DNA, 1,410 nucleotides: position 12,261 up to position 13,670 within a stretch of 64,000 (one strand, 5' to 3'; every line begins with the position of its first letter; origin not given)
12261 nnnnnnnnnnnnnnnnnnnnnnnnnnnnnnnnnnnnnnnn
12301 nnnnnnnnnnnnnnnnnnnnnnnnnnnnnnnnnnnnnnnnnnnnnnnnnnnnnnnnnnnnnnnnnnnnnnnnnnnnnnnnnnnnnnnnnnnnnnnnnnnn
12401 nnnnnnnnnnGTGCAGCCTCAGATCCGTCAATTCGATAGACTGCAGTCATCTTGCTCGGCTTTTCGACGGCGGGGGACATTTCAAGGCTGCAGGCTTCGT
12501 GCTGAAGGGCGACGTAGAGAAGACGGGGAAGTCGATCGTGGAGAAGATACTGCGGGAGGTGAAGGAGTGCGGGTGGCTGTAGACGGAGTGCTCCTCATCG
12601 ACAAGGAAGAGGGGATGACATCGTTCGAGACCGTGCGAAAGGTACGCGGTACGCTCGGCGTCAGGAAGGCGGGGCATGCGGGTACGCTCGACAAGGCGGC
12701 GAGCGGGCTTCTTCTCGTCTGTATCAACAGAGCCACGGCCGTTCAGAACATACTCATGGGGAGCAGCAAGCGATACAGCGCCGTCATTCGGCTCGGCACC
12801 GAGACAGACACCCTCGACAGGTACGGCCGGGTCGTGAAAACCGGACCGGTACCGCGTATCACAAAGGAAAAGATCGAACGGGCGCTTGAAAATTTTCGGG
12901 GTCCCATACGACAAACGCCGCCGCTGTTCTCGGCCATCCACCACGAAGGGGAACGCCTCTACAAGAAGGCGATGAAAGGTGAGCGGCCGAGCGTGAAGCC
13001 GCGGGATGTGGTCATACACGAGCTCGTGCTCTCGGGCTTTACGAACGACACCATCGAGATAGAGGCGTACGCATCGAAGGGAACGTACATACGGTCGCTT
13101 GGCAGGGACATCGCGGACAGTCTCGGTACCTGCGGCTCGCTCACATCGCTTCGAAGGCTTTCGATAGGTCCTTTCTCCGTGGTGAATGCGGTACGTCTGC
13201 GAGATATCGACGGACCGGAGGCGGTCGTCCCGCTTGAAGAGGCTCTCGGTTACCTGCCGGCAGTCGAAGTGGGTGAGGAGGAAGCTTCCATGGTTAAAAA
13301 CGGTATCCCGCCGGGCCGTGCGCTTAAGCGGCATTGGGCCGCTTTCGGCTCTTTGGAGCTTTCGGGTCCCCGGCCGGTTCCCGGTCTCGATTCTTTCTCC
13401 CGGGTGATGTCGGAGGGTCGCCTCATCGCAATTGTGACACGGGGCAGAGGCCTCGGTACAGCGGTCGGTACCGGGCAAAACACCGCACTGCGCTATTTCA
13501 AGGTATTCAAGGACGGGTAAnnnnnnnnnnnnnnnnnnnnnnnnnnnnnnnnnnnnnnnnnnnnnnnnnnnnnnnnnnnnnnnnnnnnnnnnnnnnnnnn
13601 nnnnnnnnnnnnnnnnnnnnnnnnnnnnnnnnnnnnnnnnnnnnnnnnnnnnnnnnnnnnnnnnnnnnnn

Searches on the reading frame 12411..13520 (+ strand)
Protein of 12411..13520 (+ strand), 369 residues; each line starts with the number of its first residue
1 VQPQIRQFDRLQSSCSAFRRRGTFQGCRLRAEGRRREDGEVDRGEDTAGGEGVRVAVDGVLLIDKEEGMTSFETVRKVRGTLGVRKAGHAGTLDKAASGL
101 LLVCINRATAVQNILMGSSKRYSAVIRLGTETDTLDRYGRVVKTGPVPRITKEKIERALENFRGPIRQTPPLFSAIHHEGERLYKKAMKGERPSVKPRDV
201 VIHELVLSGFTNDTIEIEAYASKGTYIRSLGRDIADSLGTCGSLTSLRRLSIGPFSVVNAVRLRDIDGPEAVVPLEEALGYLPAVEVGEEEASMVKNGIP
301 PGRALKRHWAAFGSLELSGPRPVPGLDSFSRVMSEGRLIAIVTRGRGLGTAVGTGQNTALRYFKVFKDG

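Call 100: search_protein_families(library=pfam, proteins=[window:12411-13520:+], max_evalue=0.000001)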
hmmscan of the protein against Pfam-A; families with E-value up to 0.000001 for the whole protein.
window:12411-13520:+ (369 aa): 1 family
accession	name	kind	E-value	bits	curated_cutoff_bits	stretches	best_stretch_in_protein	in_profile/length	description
PF01509.24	TruB_N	-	2.4e-46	158.2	27.3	1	80-227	2-149/149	TruB family pseudouridylate synthase (N terminal domain)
